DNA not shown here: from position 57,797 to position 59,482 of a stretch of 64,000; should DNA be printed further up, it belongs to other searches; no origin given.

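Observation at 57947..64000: Predicted termination-coupled ABC export: Wzm plus Wzt with a Wzt_C-like tail, next to a coiled-coil methyltransferase of inverted architecture and the initiating PGT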

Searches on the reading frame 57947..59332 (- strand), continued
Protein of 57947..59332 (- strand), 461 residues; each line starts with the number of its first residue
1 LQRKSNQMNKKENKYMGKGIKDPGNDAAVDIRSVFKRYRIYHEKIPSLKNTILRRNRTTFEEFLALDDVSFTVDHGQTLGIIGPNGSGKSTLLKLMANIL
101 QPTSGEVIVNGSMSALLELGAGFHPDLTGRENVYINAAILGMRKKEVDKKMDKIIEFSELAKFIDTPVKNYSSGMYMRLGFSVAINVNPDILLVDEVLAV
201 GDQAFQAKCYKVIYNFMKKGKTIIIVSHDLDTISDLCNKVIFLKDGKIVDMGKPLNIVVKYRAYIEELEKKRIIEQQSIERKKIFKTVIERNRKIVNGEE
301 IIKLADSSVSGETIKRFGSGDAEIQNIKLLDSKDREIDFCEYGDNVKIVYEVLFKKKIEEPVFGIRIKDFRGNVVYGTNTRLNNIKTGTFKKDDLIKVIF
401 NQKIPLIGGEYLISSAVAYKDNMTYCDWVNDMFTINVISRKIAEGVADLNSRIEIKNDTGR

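Call 26: find_homologous_proteins(query=window:57947-59332:-, max_evalue=1e-10)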
Query window:57947-59332:- (461 aa): 8000 proteins with E <= 1e-10 among 8000 candidates; the best 120 are listed.
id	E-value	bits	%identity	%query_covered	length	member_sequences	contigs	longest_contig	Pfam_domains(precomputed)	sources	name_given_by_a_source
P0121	1.4e-288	975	100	97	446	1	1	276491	PF14524.13,PF00005.34,PF13555.13,PF13304.13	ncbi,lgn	-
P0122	1.1e-275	933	93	98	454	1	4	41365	PF14524.13,PF00005.34,PF13555.13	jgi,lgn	-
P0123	3.5e-275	931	93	98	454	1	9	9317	PF14524.13,PF00005.34,PF13555.13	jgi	jgi:ABC-type polysaccharide/polyol phosphate transport system ATPase subunit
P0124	2.6e-274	928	93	98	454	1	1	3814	PF14524.13,PF00005.34,PF13555.13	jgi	jgi:ABC-type polysaccharide/polyol phosphate transport system ATPase subunit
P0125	4.5e-274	927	93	98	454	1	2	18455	PF14524.13,PF00005.34,PF13555.13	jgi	jgi:ABC-type polysaccharide/polyol phosphate transport system ATPase subunit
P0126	3.3e-273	925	92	98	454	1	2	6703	PF14524.13,PF00005.34,PF13555.13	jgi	jgi:ABC-type polysaccharide/polyol phosphate transport system ATPase subunit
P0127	1.4e-271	919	92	97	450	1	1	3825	PF14524.13,PF00005.34,PF13555.13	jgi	jgi:ABC-type polysaccharide/polyol phosphate transport system ATPase subunit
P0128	1.6e-270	916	93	96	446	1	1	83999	PF14524.13,PF00005.34,PF13555.13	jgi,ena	-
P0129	4.7e-270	914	93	97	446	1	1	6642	PF14524.13,PF00005.34,PF13555.13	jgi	-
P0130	1.1e-269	913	92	97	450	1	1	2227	PF14524.13,PF00005.34,PF13555.13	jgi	jgi:ABC-type polysaccharide/polyol phosphate transport system ATPase subunit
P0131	6.8e-263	891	91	96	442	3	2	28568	PF14524.13,PF00005.34,PF13555.13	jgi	-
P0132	1.5e-254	863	87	97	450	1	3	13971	PF14524.13,PF00005.34,PF13555.13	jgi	jgi:ABC-type polysaccharide/polyol phosphate transport system ATPase subunit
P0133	2.5e-254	862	86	97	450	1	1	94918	PF14524.13,PF00005.34,PF13555.13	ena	-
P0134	3.4e-254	862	86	97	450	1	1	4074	PF14524.13,PF00005.34,PF13555.13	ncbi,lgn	-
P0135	3.5e-254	862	86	97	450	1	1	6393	PF14524.13,PF00005.34,PF13555.13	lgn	-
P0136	1.8e-253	860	86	97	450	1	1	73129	PF14524.13,PF00005.34,PF13555.13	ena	-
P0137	1.7e-252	856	86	97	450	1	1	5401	PF14524.13,PF00005.34,PF13555.13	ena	-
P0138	3.2e-251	852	85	97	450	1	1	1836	PF14524.13,PF00005.34,PF13555.13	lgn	-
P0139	1.6e-242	823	81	97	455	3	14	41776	PF14524.13,PF00005.34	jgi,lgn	-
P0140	2.2e-240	816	81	99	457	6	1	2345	PF14524.13,PF00005.34,PF13555.13,PF13304.13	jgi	-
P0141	5.8e-239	812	83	94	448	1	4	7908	PF14524.13,PF00005.34,PF13304.13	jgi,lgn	-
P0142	6.3e-239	812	83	94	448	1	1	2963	PF14524.13,PF00005.34,PF13304.13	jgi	-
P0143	1.1e-236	804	81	97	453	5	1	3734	PF14524.13,PF00005.34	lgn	-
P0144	1.2e-228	778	79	96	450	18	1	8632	PF14524.13,PF00005.34,PF13555.13,PF13304.13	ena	-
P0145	1.6e-226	771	78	96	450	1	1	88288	PF14524.13,PF00005.34,PF13555.13,PF13304.13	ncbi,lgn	-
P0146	1.8e-226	771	78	95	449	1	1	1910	PF14524.13,PF00005.34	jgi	-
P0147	2.7e-225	767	78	95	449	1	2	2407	PF14524.13,PF00005.34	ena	-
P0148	2.0e-224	764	78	95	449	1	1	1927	PF14524.13,PF00005.34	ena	-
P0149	2.3e-223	760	79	95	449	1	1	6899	PF14524.13,PF00005.34,PF13555.13,PF13304.13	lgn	-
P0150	3.8e-222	756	77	95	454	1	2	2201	PF14524.13,PF00005.34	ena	-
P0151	5.7e-222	756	74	97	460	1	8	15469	PF14524.13,PF00005.34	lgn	-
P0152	2.4e-221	754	75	97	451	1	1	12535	PF14524.13,PF00005.34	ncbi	-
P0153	2.9e-221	753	74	98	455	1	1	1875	PF14524.13,PF00005.34,PF13304.13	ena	-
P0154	3.9e-221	753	75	97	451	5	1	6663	PF14524.13,PF00005.34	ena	-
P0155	3.9e-221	753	74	97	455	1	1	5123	PF14524.13,PF00005.34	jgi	jgi:ABC-type polysaccharide/polyol phosphate transport system ATPase subunit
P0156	1.4e-220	751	74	97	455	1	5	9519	PF14524.13,PF00005.34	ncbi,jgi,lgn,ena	-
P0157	1.6e-219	748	74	97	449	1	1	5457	PF14524.13,PF00005.34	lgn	-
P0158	2.0e-219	747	75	97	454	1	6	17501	PF14524.13,PF00005.34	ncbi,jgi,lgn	jgi:ABC-2 type transport system ATP-binding protein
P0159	2.6e-219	747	74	97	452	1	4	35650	PF14524.13,PF00005.34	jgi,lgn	jgi:ABC-type polysaccharide/polyol phosphate transport system ATPase subunit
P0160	3.1e-219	747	76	95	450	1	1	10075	PF14524.13,PF00005.34,PF13555.13,PF13304.13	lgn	-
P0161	3.1e-219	747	73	97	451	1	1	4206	PF14524.13,PF00005.34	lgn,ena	-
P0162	1.4e-218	745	75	95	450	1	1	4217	PF14524.13,PF00005.34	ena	-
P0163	1.7e-218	744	73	97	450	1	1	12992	PF14524.13,PF00005.34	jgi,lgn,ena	-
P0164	2.0e-218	744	75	95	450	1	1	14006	PF14524.13,PF00005.34,PF13555.13,PF13304.13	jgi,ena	-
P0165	4.0e-218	743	74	96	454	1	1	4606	PF14524.13,PF00005.34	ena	-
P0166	4.5e-218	743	75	96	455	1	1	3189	PF14524.13,PF00005.34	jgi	-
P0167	4.6e-218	743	74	97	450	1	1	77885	PF14524.13,PF00005.34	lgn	-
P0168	5.9e-218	743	73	97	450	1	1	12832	PF14524.13,PF00005.34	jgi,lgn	-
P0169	1.3e-217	741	73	97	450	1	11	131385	PF14524.13,PF00005.34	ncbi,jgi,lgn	-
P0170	1.3e-217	741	74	96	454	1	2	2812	PF14524.13,PF00005.34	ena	-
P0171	1.5e-217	741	73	97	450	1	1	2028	PF14524.13,PF00005.34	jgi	jgi:ABC-2 type transport system ATP-binding protein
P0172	1.7e-217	741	75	96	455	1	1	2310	PF14524.13,PF00005.34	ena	-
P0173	1.9e-217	741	74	96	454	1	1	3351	PF14524.13,PF00005.34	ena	-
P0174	1.9e-217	741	75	95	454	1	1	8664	PF14524.13,PF00005.34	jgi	-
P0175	2.7e-217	740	74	95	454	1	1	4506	PF14524.13,PF00005.34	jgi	-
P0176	3.6e-217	740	73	97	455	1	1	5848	PF14524.13,PF00005.34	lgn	-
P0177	5.5e-217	739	75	95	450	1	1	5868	PF14524.13,PF00005.34,PF13555.13,PF13304.13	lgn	-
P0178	5.5e-217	739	72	97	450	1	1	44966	PF14524.13,PF00005.34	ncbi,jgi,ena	ncbi:MAG: ABC transporter ATP-binding protein [Actinomycetota bacterium]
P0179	6.1e-217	739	73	97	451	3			PF14524.13,PF00005.34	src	-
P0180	9.2e-217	739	74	95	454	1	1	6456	PF14524.13,PF00005.34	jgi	-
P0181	1.0e-216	738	72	97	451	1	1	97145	PF14524.13,PF00005.34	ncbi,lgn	-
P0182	1.6e-216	738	73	97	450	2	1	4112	PF14524.13,PF00005.34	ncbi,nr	ncbi:MAG: ABC transporter ATP-binding protein [Actinomycetota bacterium]|nr:ABC transporter ATP-bind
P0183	4.6e-216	736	73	97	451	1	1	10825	PF14524.13,PF00005.34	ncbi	-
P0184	1.0e-215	735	72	97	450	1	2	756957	PF14524.13,PF00005.34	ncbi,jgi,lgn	-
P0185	3.5e-215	733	73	97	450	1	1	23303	PF14524.13,PF00005.34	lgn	-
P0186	3.6e-215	733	72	98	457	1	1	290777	PF14524.13,PF00005.34,PF13555.13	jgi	-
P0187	3.8e-215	733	73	97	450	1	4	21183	PF14524.13,PF00005.34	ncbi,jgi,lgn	jgi:ABC-2 type transport system ATP-binding protein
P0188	4.2e-215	733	72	98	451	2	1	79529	PF14524.13,PF00005.34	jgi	-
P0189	5.3e-215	733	73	97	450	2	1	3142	PF14524.13,PF00005.34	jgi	jgi:ABC-2 type transport system ATP-binding protein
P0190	7.0e-215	732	74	94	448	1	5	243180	PF14524.13,PF00005.34,PF13304.13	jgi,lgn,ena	-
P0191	7.6e-215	732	72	97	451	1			PF14524.13,PF00005.34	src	-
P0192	1.4e-214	731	73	97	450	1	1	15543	PF14524.13,PF00005.34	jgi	-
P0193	2.1e-214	731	72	97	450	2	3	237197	PF14524.13,PF00005.34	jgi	-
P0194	3.3e-214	730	75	95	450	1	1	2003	PF14524.13,PF00005.34,PF13555.13,PF13304.13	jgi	-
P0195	3.6e-214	730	74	94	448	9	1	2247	PF14524.13,PF00005.34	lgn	-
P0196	7.9e-214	729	75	95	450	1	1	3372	PF14524.13,PF00005.34,PF13555.13,PF13304.13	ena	-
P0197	2.9e-213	727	72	97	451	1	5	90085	PF14524.13,PF00005.34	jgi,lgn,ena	-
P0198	3.1e-213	727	71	99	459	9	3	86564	PF14524.13,PF00005.34,PF13555.13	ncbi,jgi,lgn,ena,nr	ncbi:MAG: ABC transporter ATP-binding protein [Actinomycetota bacterium]|nr:ABC transporter ATP-bind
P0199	5.1e-213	726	71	97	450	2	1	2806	PF14524.13,PF00005.34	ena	-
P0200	7.2e-213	726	73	95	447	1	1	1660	PF14524.13,PF00005.34,PF13555.13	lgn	-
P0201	2.8e-212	724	74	94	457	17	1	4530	PF14524.13,PF00005.34,PF13555.13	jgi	jgi:ABC-type polysaccharide/polyol phosphate transport system ATPase subunit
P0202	4.9e-212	723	74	95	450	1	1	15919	PF14524.13,PF00005.34,PF13555.13,PF13304.13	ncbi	ncbi:Vitamin B12 import ATP-binding protein BtuD [subsurface metagenome]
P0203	2.0e-211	721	71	97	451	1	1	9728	PF14524.13,PF00005.34,PF13555.13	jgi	-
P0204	5.0e-211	720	72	94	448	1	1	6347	PF14524.13,PF00005.34,PF13304.13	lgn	-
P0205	2.0e-209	714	70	97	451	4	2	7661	PF14524.13,PF00005.34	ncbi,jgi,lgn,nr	ncbi:MAG TPA: sugar ABC transporter ATP-binding protein [Actinobacteria bacterium]|nr:sugar ABC tran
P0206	4.2e-209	713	69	99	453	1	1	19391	PF14524.13,PF00005.34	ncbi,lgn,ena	-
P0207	9.7e-209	712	72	94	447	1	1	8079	PF14524.13,PF00005.34,PF13304.13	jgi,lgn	-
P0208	3.2e-208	710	71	94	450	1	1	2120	PF14524.13,PF00005.34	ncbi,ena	-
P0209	3.7e-208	710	72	93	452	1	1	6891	PF14524.13,PF00005.34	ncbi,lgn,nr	ncbi:MAG: ABC transporter ATP-binding protein [Actinobacteria bacterium]|nr:ABC transporter ATP-bind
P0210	5.8e-208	710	70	97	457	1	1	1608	PF14524.13,PF00005.34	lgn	-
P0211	9.1e-208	709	69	97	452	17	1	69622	PF14524.13,PF00005.34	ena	-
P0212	2.0e-207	708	72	93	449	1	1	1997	PF14524.13,PF00005.34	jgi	jgi:ABC-type polysaccharide/polyol phosphate transport system ATPase subunit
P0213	9.2e-207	706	72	93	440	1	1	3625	PF14524.13,PF00005.34,PF13555.13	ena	-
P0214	9.3e-207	706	71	94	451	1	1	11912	PF14524.13,PF00005.34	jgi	-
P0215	1.1e-206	705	71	93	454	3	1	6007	PF14524.13,PF00005.34,PF13304.13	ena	-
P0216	1.5e-206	705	69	99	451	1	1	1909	PF14524.13,PF00005.34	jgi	-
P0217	4.5e-206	703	70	93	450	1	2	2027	PF14524.13,PF00005.34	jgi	-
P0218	5.0e-206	703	70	97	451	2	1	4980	PF14524.13,PF00005.34,PF13304.13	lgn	-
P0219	6.8e-206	703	69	98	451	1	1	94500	PF14524.13,PF00005.34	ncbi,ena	-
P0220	7.7e-206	703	71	93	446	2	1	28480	PF14524.13,PF00005.34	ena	-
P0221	1.3e-205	702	69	97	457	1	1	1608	PF14524.13,PF00005.34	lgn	-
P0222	3.2e-205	701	68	98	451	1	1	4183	PF14524.13,PF00005.34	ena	-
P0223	3.4e-205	700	69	95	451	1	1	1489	PF14524.13,PF00005.34,PF13304.13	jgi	-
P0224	5.2e-205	700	69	97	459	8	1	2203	PF14524.13,PF00005.34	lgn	-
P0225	5.5e-205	700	69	97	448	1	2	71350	PF14524.13,PF00005.34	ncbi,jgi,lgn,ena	-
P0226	4.8e-204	697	69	97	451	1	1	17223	PF14524.13,PF00005.34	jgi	-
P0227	1.3e-203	695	69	97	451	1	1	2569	PF14524.13,PF00005.34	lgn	-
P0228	2.4e-203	694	70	93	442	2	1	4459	PF14524.13,PF00005.34,PF13555.13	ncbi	-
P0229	2.5e-203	694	71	92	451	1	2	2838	PF14524.13,PF00005.34,PF13304.13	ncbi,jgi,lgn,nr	ncbi:MAG: ABC transporter ATP-binding protein [Actinomycetota bacterium]|nr:MAG: ABC transporter ATP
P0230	4.8e-203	693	70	94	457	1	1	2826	PF14524.13,PF00005.34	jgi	-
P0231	6.2e-203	693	69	97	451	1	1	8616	PF14524.13,PF00005.34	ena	-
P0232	1.1e-202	692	69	97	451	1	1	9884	PF14524.13,PF00005.34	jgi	-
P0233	1.1e-202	692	69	93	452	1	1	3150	PF14524.13,PF00005.34,PF13304.13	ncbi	-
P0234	1.2e-202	692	70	93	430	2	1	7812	PF14524.13,PF00005.34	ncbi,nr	ncbi:MAG: ABC transporter ATP-binding protein, partial [Actinomycetia bacterium]|nr:ABC transporter 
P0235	1.4e-202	692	69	97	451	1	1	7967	PF14524.13,PF00005.34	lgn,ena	-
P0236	1.5e-202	692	69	97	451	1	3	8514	PF14524.13,PF00005.34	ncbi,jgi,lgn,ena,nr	ncbi:MAG: ABC transporter ATP-binding protein [Actinobacteria bacterium]|nr:ABC transporter ATP-bind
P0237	1.6e-202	692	70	97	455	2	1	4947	PF14524.13,PF00005.34,PF13304.13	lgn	-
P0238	1.6e-202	692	67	97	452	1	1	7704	PF14524.13,PF00005.34,PF13304.13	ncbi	-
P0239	2.0e-202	691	69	93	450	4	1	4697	PF14524.13,PF00005.34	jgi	jgi:ABC-type polysaccharide/polyol phosphate transport system ATPase subunit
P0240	2.7e-202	691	69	97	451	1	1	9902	PF14524.13,PF00005.34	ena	-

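Call 42: predict_structure(alignment_id=A3)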
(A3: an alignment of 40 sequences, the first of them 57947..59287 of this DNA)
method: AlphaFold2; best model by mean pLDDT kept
length: 446 residues; sequences in the alignment: 40
mean_pLDDT: 70.3   pTM: 0.50
mean pLDDT of the five models: 70.3, 65.5, 63.4, 54.0, 49.5
residues with pLDDT >= 90: 32; 70-90: 243; 50-70: 86; < 50: 85
segments of 3 or more residues with pLDDT < 50: 1-9, 26-44, 104-106, 257-280, 292-297, 364-369, 425-435, 444-446
pLDDT, mean of each block of 10 residues (from residue 1): 37 89 56 45 53 90 85 82 83 83 59 87 77 89 87 79 81 82 59 78 85 74 86 85 69 53 35 34 54 48 81 85 74 88 83 67 49 82 79 72 75 77 43 48 49
secondary structure, 60 per line:
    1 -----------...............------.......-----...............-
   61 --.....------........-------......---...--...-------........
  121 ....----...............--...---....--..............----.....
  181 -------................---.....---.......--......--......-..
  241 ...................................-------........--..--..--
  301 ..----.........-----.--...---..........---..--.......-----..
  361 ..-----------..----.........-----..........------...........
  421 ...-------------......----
elements in order: E12-26 H33-39 E45-59 E63-67 H74-81 E89-94 E98-100 H114-124 H129-143 H158-171 E176-180 H188-203 E207-211 H215-221 E224-229 E232-237 H239-275 H283-290 E307-315 E324-326 E330-339 E347-353 E359-362 E380-388 E394-403 E410-423 E437-442

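Call 46: fold_search(model_id=the predicted structure, library=pdb)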
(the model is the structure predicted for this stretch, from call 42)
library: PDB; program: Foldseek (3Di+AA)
matches with E <= 10: 1905; with E <= 0.001: 1252
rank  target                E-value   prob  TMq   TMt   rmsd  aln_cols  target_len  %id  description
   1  8dl0_A                3.4e-37  1.00  0.45  0.52  16.0       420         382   32  CryoEM structure of the nucleotide-free and open channel A.aeolicus WzmWzt transporter (released 2022-09-21)
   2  8dku_A                4.2e-37  1.00  0.44  0.49  11.9       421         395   32  CryoEM structure of the A. aeolicus WzmWzt transporter bound to the native O antigen (released 2022-09-21)
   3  8dl0_C                5.1e-37  1.00  0.45  0.52  13.3       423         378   32  CryoEM structure of the nucleotide-free and open channel A.aeolicus WzmWzt transporter (released 2022-09-21)
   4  8dne_C                1.6e-36  1.00  0.46  0.55  13.1       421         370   32  CryoEM structure of the A.aeolicus WzmWzt transporter bound to ATP (released 2022-09-21)
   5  7k2t_A                1.8e-36  1.00  0.47  0.55  15.3       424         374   32  Mg2+/ATP-bound structure of the full-length WzmWzt O antigen ABC transporter in lipid nanodiscs (released 2021-01-13)
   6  7k2t_C                5.8e-36  1.00  0.47  0.56  13.2       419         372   32  Mg2+/ATP-bound structure of the full-length WzmWzt O antigen ABC transporter in lipid nanodiscs (released 2021-01-13)
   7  8dne_A                7.8e-36  1.00  0.46  0.55  15.2       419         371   32  CryoEM structure of the A.aeolicus WzmWzt transporter bound to ATP (released 2022-09-21)
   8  9a4o_B                4.2e-28  1.00  0.46  0.39  41.9       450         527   28  Integrative model of IF2-TAGH by crosslinking MS and deep learning (released 2024-09-18)
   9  6m96_A                2.9e-27  1.00  0.47  0.86   3.9       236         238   42  ATP-bound conformation of the WzmWzt O antigen ABC transporter (released 2019-03-06)
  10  6amx                  1.1e-26  1.00  0.44  0.78   4.1       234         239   43  Crystal Structure of Nucelotide Binding Domain of O-antigen polysaccharide ABC-transporter (released 2017-11-29)
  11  9cfl_B                9.5e-26  1.00  0.46  0.74   6.2       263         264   41  Cryo-EM structure of S. aureus TarGH in complex with ATP-gamma-S (released 2025-04-23)
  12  7dd0_D                1.3e-25  1.00  0.44  0.78   3.8       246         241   41  Crystal structure of the N-terminal domain of TagH from Bacillus subtilis (released 2020-12-23)
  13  7dd0_B                1.3e-25  1.00  0.47  0.77   3.7       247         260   41  Crystal structure of the N-terminal domain of TagH from Bacillus subtilis (released 2020-12-23)
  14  6an5_B                1.3e-25  1.00  0.45  0.78   4.3       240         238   43  Crystal Structure of The Nucelotide Binding Domain of an O-antigen polysaccharide ABC-transporter (released 2017-11-29)
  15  7dd0_C                2.3e-25  1.00  0.44  0.75   3.1       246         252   41  Crystal structure of the N-terminal domain of TagH from Bacillus subtilis (released 2020-12-23)
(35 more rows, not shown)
